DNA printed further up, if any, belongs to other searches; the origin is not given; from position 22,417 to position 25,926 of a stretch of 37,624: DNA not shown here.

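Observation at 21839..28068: Candidate WYL-governed module: HicA-like/HTH pair, membrane-hairpin Rad50-like ATPase, Mre11-like nuclease and a divergent WYL regulator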

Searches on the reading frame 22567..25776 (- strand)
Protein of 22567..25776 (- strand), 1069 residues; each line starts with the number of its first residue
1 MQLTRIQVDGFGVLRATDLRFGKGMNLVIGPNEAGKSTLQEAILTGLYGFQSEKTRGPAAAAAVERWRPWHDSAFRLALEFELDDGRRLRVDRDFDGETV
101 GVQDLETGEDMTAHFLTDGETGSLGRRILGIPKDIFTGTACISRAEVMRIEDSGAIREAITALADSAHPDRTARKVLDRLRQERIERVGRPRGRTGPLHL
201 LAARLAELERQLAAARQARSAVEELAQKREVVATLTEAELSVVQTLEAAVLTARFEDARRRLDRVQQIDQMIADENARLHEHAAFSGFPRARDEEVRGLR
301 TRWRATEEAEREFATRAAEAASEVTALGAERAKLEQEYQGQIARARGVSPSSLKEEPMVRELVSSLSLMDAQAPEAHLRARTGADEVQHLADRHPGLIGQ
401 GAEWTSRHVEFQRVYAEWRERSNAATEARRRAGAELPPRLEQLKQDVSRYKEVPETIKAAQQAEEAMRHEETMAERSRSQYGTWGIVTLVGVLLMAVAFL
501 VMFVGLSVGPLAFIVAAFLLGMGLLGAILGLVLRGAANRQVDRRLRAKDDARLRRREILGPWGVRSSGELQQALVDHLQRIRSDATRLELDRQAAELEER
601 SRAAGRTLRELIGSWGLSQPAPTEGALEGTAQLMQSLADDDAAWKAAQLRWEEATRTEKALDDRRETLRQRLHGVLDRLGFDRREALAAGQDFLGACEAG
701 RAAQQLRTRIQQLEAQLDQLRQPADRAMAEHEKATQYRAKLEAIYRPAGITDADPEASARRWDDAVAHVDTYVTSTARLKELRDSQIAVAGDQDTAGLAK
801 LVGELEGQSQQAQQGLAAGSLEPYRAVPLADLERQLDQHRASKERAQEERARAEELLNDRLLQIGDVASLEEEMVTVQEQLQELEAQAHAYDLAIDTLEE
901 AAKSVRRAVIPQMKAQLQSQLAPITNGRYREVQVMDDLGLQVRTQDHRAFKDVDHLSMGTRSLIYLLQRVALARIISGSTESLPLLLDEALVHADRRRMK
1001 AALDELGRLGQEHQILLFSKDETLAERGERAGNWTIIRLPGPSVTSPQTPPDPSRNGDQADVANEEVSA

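Call 3: search_protein_families(library=pfam, proteins=[window:22567-25776:-], max_evalue=0.01)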
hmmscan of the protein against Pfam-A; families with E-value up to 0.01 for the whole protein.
window:22567-25776:- (1069 aa): 6 families
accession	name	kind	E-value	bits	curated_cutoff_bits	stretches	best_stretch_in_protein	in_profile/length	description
PF13476.12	AAA_23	-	5.6e-15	56.9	27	1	5-240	1-191/201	AAA domain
PF13514.12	AAA_27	-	2.8e-10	40.6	22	1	1-55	1-58/206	AAA domain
PF02463.25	SMC_N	-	2.5e-07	30.8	40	1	3-44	2-45/220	RecF/RecN/SMC N terminal domain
PF13175.12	AAA_15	-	1.3e-05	25.5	32.1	1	1-43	1-43/374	AAA ATPase domain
PF13555.12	AAA_29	-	7.8e-05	22.8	27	1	3-51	1-50/61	P-loop containing region of AAA domain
PF20990.2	DUF2207_C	-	0.0044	17.2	33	0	440-528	91-183/247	Predicted membrane protein (DUF2207) C-terminal domain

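Call 4: search_protein_families(library=ncbifam, proteins=[window:22567-25776:-], max_evalue=0.01)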
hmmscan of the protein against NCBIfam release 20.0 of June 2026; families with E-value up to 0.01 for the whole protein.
window:22567-25776:- (1069 aa): 9 families
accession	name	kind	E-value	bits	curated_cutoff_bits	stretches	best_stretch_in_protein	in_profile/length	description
NF003034.1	PRK03918.1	equivalog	1.5e-14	53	700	1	1-335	1-327/878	DNA double-strand break repair ATPase Rad50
NF002572.0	PRK02224.1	equivalog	1.4e-06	26.9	1087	1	1-50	1-50/888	DNA double-strand break repair ATPase Rad50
TIGR00611.2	recf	equivalog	5.4e-06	25.8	172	1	3-46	1-44/339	DNA replication/repair protein RecF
NF045487.1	ASRP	equivalog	5.6e-06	25.2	300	1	12-334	3-286/593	archaea-specific SMC-related protein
NF041035.1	Rad50_Halo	equivalog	1.1e-05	24.1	1000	1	1-51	1-51/883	DNA double-strand break repair ATPase Rad50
NF045780.1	TrlF_fam_ATP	equivalog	0.0056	15.4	350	0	154-471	416-677/944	TrlF family AAA-like ATPase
NF041760.1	PtuA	equivalog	0.0064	15.5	500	0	2-45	51-94/524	retron Ec78 anti-phage system effector ATPase PtuA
NF050108.1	galactan_ABC_ATP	equivalog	0.0081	15.4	400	0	943-1025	129-213/244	galactan export ABC transporter ATP-binding subunit Wzt/RfbE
NF053840.1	MnTportMntADein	equivalog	0.0092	15.6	400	0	18-47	21-50/240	manganese ABC transporter ATP-binding protein MntA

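Call 5: search_protein_families(library=padloc, proteins=[window:22567-25776:-], max_evalue=0.01)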
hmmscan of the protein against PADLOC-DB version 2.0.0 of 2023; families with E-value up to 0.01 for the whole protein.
window:22567-25776:- (1069 aa): 38 families (the best 25 are shown)
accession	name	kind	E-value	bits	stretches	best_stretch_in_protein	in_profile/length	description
PDLC04135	mad3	-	1.9e-12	45.4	1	3-1027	2-329/374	mads_3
PDLC03859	LmuB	-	7e-09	33.4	1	16-68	16-57/611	-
PDLC03863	LmuB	-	1.3e-08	32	1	1-105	3-94/610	-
PDLC00098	GajA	-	1.6e-08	31.7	1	1-47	1-47/534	AAA ATPase domain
PDLC00102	GajA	-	6.3e-08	29.5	1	1-47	1-47/532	AAA ATPase domain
PDLC00096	GajA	-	5.7e-07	26.6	1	1-56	1-57/630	AAA ATPase domain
PDLC00091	GajA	-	1.2e-06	25.6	1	1-48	1-49/627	AAA ATPase domain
PDLC00298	PtuA1|PtuA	-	1.3e-06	25.7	1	1-51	1-51/423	AAA ATPase domain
PDLC00071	GajA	-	3.5e-06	24.1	1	1-53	1-53/588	AAA ATPase domain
PDLC02979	AriA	-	8e-06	23.9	1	1-43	1-43/373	-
PDLC04140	mad8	-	2.3e-05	22.1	0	13-182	16-129/314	mads_8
PDLC04213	HEC-02A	-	2.5e-05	22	1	1-45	1-45/337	-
PDLC00101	GajA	-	7.1e-05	19.8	1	1-55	1-55/632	AAA ATPase domain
PDLC00069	GajA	-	9.4e-05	19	1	1-43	1-43/687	AAA ATPase domain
PDLC00090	GajA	-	0.00011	19.1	0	1-54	1-54/659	AAA ATPase domain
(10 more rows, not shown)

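Call 9: find_encoding_contigs(protein=window:22567-25776:-, flank=10000, max_places=6)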
Protein window:22567-25776:- (1069 aa): 1 contig read that carries it; 1 place shown.
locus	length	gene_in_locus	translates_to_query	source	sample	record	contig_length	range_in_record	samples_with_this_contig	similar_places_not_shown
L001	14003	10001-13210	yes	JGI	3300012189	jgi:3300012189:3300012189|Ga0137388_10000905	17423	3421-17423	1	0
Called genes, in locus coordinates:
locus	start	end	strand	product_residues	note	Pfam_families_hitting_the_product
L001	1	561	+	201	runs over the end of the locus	PF00326:Peptidase_S9 (faint), PF00561:Abhydrolase_1 (weak), PF12146:Hydrolase_4, PF12697:Abhydrolase_6, PF20408:Abhydrolase_11 (faint), PF12740:PETase (faint)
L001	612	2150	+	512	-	PF01019:G_glu_transpept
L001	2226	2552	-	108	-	-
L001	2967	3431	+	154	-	-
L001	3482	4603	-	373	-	PF02646:RmuC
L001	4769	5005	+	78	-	-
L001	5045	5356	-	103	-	PF00581:Rhodanese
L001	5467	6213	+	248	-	-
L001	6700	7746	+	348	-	PF01380:SIS (weak)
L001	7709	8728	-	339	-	PF08279:HTH_11, PF13280:WYL, PF25583:WCX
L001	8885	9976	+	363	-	PF00149:Metallophos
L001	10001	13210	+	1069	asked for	PF02463:SMC_N (faint), PF13175:AAA_15 (weak), PF13476:AAA_23, PF13514:AAA_27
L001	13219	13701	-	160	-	-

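Call 11: find_homologous_proteins(query=window:22567-25776:-, max_evalue=1e-10)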
Query window:22567-25776:- (1069 aa): 247 proteins with E <= 1e-10 among 8000 candidates; the best 120 are listed.
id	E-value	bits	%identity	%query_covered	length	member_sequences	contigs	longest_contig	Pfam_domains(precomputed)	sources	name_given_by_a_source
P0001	0.0e+0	2197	97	100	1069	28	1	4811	PF13514.13,PF13175.13,PF13476.13,PF02463.26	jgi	jgi:DNA repair exonuclease SbcCD ATPase subunit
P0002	0.0e+0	1947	86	100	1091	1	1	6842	PF13514.13,PF13175.13,PF13476.13,PF02463.26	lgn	-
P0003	0.0e+0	1828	82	100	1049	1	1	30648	PF13514.13,PF13175.13,PF13476.13,PF02463.26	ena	-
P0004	0.0e+0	1416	66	97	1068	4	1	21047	PF13514.13,PF13175.13,PF13476.13,PF02463.26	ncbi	-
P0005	0.0e+0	1402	65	99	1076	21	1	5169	PF13514.13,PF13175.13,PF13476.13,PF02463.26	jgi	-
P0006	0.0e+0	1386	64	100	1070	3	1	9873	PF13514.13,PF13175.13,PF13476.13,PF02463.26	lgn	-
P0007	0.0e+0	1384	64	100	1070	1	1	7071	PF13514.13,PF13175.13,PF13476.13,PF02463.26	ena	-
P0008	0.0e+0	1381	65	97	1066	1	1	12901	PF13514.13,PF13175.13,PF13476.13,PF02463.26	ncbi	-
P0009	0.0e+0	1376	63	100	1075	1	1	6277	PF13514.13,PF13175.13,PF13476.13,PF02463.26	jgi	jgi:uncharacterized protein YhaN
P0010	0.0e+0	1369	63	100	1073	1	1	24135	PF13514.13,PF13175.13,PF13476.13,PF02463.26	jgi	jgi:uncharacterized protein YhaN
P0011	0.0e+0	1368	63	100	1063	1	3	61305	PF13514.13,PF13175.13,PF13476.13,PF02463.26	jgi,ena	-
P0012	0.0e+0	1365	63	100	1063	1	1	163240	PF13514.13,PF13175.13,PF13476.13,PF02463.26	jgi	-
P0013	0.0e+0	1365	62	100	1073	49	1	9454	PF13514.13,PF13175.13,PF13476.13,PF02463.26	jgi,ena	-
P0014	0.0e+0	1365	63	100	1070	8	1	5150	PF13514.13,PF13175.13,PF13476.13,PF02463.26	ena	-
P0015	0.0e+0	1364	64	97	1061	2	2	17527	PF13514.13,PF13175.13,PF13476.13,PF02463.26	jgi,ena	-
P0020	0.0e+0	1361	63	100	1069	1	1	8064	PF13514.13,PF13175.13,PF13476.13,PF02463.26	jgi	jgi:uncharacterized protein YhaN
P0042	0.0e+0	1354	64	100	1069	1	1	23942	PF13514.13,PF13175.13,PF13476.13,PF13555.13,PF02463.26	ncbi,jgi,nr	ncbi:MAG TPA: AAA family ATPase [Candidatus Dormibacteraeota bacterium]|jgi:uncharacterized protein 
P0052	0.0e+0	1346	62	100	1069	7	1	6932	PF13514.13,PF13175.13,PF13476.13,PF13558.13,PF02463.26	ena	-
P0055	0.0e+0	1343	62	100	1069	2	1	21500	PF13514.13,PF13175.13,PF13476.13,PF02463.26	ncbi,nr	ncbi:MAG TPA: AAA family ATPase [Candidatus Dormibacteraeota bacterium]|nr:AAA family ATPase [Candid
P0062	0.0e+0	1338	61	100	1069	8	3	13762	PF13514.13,PF13175.13,PF13476.13,PF13558.13,PF02463.26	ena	-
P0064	0.0e+0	1338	62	100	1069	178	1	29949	PF13514.13,PF13175.13,PF13476.13,PF13558.13,PF02463.26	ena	-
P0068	0.0e+0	1334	62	100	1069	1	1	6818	PF13514.13,PF13175.13,PF13476.13,PF02463.26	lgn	-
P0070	0.0e+0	1333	62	100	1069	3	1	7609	PF13514.13,PF13175.13,PF13476.13,PF02463.26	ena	-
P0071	0.0e+0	1333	61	99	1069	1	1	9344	PF13514.13,PF13175.13,PF13476.13,PF02463.26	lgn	-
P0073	0.0e+0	1331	62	100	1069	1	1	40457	PF13514.13,PF13175.13,PF13476.13,PF13558.13,PF02463.26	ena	-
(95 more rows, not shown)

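Call 13: find_related_loci(query=A1, collection=genome_contigs, flank=7000)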
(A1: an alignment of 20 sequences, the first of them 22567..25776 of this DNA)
Query A1 (1069 aa) in genome_contigs; peptide patterns used: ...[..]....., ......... (x = any residue, [..] = any of these).
102 stretches matched a pattern; 94 encode a relative of the query (tblastn E <= 1e-3); the best 80 are kept; 80 distinct loci.
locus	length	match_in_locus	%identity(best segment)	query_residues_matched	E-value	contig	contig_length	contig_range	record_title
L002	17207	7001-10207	97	1-1069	0e+0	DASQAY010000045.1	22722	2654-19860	MAG TPA_asm: Candidatus Eisenbacteria bacterium isolate SMAG_U11657 k141_624882, whole genome shotgun sequence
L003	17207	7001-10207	98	1-1069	0e+0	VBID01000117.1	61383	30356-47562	MAG: Chloroflexi bacterium isolate CF_121 14_0927_12_40cm_scaffold_87, whole genome shotgun sequence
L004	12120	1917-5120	62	1-1067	0e+0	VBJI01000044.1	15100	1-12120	MAG: Chloroflexi bacterium isolate CF_152 14_1009_09_20cm_scaffold_5613, whole genome shotgun sequence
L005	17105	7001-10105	66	1-1031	0e+0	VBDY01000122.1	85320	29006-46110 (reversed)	MAG: Chloroflexi bacterium isolate CF_12 14_0929_12_20cm_scaffold_216, whole genome shotgun sequence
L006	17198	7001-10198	63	1-1068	0e+0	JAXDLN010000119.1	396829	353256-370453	MAG: Chloroflexota bacterium isolate BP_619 scaffold_5253719, whole genome shotgun sequence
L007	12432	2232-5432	62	1-1069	0e+0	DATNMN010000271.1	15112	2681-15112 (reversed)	MAG TPA_asm: Candidatus Dormiibacterota bacterium isolate SMAG_U11480 k141_579163, whole genome shotgun sequence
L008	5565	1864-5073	61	1-1069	0e+0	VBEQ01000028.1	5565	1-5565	MAG: Chloroflexi bacterium isolate CF_30 14_1009_05_30cm_scaffold_13180, whole genome shotgun sequence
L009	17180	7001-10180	62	1-1067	0e+0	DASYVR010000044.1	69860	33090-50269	MAG TPA_asm: Candidatus Dormiibacterota bacterium isolate SMAG_U6259 k141_94509, whole genome shotgun sequence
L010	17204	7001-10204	61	1-1067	0e+0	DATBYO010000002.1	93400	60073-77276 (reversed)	MAG TPA_asm: Candidatus Dormiibacterota bacterium isolate SMAG_U7595 k141_1655181, whole genome shotgun sequence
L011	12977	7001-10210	62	1-1069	0e+0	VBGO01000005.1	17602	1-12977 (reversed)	MAG: Chloroflexi bacterium isolate CF_80 14_1009_16_40cm_scaffold_24369, whole genome shotgun sequence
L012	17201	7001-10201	62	1-1066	0e+0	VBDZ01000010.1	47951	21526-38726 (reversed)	MAG: Chloroflexi bacterium isolate CF_13 14_1009_09_30cm_scaffold_644_e:381, whole genome shotgun sequence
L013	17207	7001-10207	61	1-1069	0e+0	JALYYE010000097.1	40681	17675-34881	MAG: Candidatus Dormiibacterota bacterium isolate KAP bin31 SD1490-92_k127_626658, whole genome shotgun sequence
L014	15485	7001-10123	64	1-1039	0e+0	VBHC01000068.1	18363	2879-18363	MAG: Chloroflexi bacterium isolate CF_94 14_0927_09_20cm_scaffold_1872, whole genome shotgun sequence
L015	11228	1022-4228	62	1-1069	0e+0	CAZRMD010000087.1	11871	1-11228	MAG TPA_asm: uncultured Actinomycetes bacterium isolate SRP272529_co2_28 genome assembly, contig: NODE_9776_length_11871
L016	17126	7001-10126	63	1-1039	0e+0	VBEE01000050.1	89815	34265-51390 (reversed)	MAG: Chloroflexi bacterium isolate CF_18 14_1009_13_20cm_scaffold_335_e:858, whole genome shotgun sequence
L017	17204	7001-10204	61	1-1069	0e+0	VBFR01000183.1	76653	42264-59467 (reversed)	MAG: Chloroflexi bacterium isolate CF_57 14_0929_12_20cm_scaffold_85, whole genome shotgun sequence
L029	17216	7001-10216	61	1-1069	0e+0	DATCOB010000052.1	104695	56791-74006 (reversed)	MAG TPA_asm: Candidatus Dormiibacterota bacterium isolate SMAG_U7190 k141_198824, whole genome shotgun sequence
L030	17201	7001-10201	63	1-1069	0e+0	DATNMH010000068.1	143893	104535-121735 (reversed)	MAG TPA_asm: Candidatus Acidoferrum sp. isolate SMAG_U11474 k141_50222, whole genome shotgun sequence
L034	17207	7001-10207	65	1-1069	0e+0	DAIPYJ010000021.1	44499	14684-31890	MAG TPA_asm: Candidatus Dormiibacterota bacterium isolate CTOTU3119 NODE_72_length_44499_cov_4.869746, whole genome shot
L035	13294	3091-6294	62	1-1069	0e+0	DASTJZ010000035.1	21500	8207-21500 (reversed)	MAG TPA_asm: Candidatus Dormiibacterota bacterium isolate SMAG_U1827 k141_1214729, whole genome shotgun sequence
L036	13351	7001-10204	64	1-1069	0e+0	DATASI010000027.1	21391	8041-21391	MAG TPA_asm: Candidatus Dormiibacterota bacterium isolate SMAG_U5516 k141_4765610, whole genome shotgun sequence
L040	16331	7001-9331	34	1-1019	2e-25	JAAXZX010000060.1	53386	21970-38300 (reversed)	MAG: Clostridiaceae bacterium isolate AS02xzSISU_47 14173_AS02, whole genome shotgun sequence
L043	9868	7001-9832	38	1-1052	2e-21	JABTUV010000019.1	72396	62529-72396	MAG: bacterium isolate H5_UNCL2 seq0019, whole genome shotgun sequence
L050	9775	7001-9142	35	1-1039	2e-16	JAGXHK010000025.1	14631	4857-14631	MAG: Desulfuromonadales bacterium isolate LH_M60 k141_165540, whole genome shotgun sequence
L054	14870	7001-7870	30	1-288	8e-16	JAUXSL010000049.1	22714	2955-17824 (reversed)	MAG: Actinomycetota bacterium isolate C12_metabat.bin.89 C12_k141_116390, whole genome shotgun sequence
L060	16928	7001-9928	30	1-1039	4e-15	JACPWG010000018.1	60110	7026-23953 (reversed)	MAG: Planctomycetota bacterium isolate NC_groundwater_805_Pr6_B-0.1um_69_24 kurt_kritikos_18_scaffold_157761, whole geno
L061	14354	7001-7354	35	1-126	1e-14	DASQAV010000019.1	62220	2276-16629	MAG TPA_asm: Candidatus Dormiibacterota bacterium isolate SMAG_U11654 k141_298178, whole genome shotgun sequence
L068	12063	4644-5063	32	1-142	2e-13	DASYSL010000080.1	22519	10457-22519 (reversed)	MAG TPA_asm: Candidatus Eisenbacteria bacterium isolate SMAG_U4537 k141_292761, whole genome shotgun sequence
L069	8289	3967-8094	33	1-1023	4e-13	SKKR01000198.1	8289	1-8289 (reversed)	MAG: Thermomicrobiaceae bacterium isolate CSSed162cmA_173 CSSed16-2cmA-35927, whole genome shotgun sequence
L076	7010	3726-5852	35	1-1019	5e-12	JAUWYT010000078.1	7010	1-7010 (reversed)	MAG: Chloroflexota bacterium isolate CSMAG_2717 CSMAG_2717_k141_76919_length_7010_cov_5.3204, whole genome shotgun seque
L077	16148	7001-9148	36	1-1019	9e-12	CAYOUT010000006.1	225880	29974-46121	MAG TPA_asm: uncultured Anaerolineales bacterium isolate binchicken_co39_95 genome assembly, contig: NODE_33_length_2258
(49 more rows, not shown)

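Call 42: find_encoding_contigs(protein=P0003, flank=6000, max_places=2)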
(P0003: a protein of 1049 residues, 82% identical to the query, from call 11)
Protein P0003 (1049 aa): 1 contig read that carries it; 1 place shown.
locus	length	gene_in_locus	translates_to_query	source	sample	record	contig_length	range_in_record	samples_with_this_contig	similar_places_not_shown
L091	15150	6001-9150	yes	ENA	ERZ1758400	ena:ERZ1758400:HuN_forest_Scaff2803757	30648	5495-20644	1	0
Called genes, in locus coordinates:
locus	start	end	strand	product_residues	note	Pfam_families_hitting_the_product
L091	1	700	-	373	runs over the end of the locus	PF02646:RmuC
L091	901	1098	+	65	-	-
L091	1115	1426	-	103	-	PF00581:Rhodanese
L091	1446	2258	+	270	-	-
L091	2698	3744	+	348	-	PF01380:SIS (weak)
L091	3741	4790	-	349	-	PF08279:HTH_11 (weak), PF13280:WYL, PF25583:WCX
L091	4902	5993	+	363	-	PF00149:Metallophos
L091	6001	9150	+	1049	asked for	PF02463:SMC_N (faint), PF13175:AAA_15 (faint), PF13476:AAA_23, PF13514:AAA_27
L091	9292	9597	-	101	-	-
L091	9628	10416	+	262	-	PF01209:Ubie_methyltran, PF13489:Methyltransf_23, PF08241:Methyltransf_11, PF08242:Methyltransf_12, PF13649:Methyltransf_25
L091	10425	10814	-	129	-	PF10027:DUF2269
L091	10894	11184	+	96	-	-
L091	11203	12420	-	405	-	PF00990:GGDEF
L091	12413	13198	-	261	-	-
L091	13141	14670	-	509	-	PF00082:Peptidase_S8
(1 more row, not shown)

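Call 43: find_encoding_contigs(protein=P0002, flank=6000, max_places=2)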
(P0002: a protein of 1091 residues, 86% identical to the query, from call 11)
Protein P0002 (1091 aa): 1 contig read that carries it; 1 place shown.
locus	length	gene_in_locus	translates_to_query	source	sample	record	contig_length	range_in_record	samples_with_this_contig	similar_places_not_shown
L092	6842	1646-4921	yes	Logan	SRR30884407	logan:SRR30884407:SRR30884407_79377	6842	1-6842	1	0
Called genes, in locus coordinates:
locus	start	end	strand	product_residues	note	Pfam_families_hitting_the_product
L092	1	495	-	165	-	?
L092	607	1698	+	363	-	PF00149:Metallophos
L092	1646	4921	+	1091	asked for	PF02463:SMC_N (faint), PF13175:AAA_15 (weak), PF13476:AAA_23, PF13514:AAA_27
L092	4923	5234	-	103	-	-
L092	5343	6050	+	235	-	PF13489:Methyltransf_23, PF01209:Ubie_methyltran, PF13649:Methyltransf_25, PF08241:Methyltransf_11, PF08242:Methyltransf_12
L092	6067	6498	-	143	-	PF10027:DUF2269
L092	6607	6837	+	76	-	-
